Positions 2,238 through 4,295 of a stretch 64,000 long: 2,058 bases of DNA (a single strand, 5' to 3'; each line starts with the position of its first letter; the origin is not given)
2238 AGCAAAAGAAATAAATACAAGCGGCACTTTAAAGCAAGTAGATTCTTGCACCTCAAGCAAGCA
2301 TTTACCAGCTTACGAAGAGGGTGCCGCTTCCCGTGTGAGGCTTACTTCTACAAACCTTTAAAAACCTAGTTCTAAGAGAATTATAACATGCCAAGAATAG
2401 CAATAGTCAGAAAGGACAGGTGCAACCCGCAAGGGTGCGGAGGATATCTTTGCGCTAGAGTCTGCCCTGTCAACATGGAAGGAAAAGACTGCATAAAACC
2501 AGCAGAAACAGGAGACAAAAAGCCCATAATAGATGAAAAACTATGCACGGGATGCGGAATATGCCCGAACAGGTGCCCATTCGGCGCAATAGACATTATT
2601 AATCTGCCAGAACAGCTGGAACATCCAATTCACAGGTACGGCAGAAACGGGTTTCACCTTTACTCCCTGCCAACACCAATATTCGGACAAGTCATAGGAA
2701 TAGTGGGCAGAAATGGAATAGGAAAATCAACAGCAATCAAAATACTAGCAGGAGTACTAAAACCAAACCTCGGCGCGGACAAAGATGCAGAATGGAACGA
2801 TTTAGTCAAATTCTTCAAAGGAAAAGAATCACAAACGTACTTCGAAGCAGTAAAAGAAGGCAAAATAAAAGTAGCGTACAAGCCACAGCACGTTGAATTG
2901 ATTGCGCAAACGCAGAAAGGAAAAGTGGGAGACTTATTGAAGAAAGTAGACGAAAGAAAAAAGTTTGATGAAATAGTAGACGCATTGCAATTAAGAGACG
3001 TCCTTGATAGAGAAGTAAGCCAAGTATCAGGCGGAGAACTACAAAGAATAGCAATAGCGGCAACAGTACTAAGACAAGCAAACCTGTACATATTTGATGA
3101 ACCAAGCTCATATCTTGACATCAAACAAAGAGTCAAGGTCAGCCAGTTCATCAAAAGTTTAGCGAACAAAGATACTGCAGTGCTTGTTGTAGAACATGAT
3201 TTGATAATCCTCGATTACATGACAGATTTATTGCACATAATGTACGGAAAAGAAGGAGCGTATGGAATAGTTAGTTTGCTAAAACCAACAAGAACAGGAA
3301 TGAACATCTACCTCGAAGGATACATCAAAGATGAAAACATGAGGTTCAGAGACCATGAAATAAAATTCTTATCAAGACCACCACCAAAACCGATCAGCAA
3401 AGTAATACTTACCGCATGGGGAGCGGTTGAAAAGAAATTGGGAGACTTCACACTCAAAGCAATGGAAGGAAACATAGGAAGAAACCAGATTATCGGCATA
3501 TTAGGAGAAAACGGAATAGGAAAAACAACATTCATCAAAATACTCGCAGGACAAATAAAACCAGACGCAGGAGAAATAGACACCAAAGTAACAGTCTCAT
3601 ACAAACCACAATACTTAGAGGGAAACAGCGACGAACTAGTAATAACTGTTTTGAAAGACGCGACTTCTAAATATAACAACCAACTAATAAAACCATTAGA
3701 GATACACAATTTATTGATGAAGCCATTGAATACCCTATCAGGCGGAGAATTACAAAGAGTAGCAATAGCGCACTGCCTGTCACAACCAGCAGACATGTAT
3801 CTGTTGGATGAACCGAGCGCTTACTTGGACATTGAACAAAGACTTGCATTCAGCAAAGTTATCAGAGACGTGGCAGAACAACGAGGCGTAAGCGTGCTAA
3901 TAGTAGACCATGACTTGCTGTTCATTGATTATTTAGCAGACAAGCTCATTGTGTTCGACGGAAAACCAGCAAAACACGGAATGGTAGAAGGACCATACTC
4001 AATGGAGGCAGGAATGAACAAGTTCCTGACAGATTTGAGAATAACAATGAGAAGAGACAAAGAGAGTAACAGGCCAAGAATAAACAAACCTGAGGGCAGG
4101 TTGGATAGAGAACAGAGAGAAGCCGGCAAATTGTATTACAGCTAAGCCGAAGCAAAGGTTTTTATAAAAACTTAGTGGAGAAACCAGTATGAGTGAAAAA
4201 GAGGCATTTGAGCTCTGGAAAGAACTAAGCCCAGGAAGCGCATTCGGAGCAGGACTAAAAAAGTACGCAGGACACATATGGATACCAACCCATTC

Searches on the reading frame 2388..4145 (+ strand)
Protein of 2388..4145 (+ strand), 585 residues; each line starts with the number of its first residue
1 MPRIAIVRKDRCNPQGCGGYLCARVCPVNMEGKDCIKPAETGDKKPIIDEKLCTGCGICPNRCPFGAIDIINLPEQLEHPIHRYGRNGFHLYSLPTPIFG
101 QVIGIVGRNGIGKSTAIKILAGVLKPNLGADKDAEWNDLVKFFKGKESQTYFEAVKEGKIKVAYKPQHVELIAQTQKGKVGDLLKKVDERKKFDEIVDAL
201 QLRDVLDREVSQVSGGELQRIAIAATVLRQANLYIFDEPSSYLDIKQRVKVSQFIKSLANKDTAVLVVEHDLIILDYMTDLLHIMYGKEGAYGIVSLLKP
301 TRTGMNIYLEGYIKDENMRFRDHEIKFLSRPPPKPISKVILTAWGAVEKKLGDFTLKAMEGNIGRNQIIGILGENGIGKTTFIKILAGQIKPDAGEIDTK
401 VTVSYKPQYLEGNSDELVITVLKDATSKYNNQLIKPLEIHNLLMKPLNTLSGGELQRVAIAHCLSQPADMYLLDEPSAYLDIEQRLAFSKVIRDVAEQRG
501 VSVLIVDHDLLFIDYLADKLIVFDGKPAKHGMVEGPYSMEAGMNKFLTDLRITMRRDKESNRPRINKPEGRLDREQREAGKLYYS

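Call 73: search_protein_families(library=pfam, proteins=[window:2388-4145:+], max_evalue=0.00001)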
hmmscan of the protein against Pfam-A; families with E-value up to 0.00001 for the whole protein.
window:2388-4145:+ (585 aa): 6 families
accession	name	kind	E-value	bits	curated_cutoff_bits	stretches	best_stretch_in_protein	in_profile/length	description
PF00005.33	ABC_tran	-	4.4e-45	154.1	25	2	100-240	11-136/137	ABC transporter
PF02463.25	SMC_N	-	3e-16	60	40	1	97-286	21-213/220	RecF/RecN/SMC N terminal domain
PF13304.12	AAA_21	-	1.4e-14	55.4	27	0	196-276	221-304/304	AAA domain, putative AbiEii toxin, Type IV TA system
PF13476.12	AAA_23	-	4.4e-07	31.2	27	0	101-198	20-126/201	AAA domain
PF13175.12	AAA_15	-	6.3e-06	26.5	32.1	0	105-197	28-115/374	AAA ATPase domain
PF04068.21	Fer4_RLI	-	6.7e-06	26.2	23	0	3-29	2-30/35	Possible Fer4-like domain in RNase L inhibitor, RLI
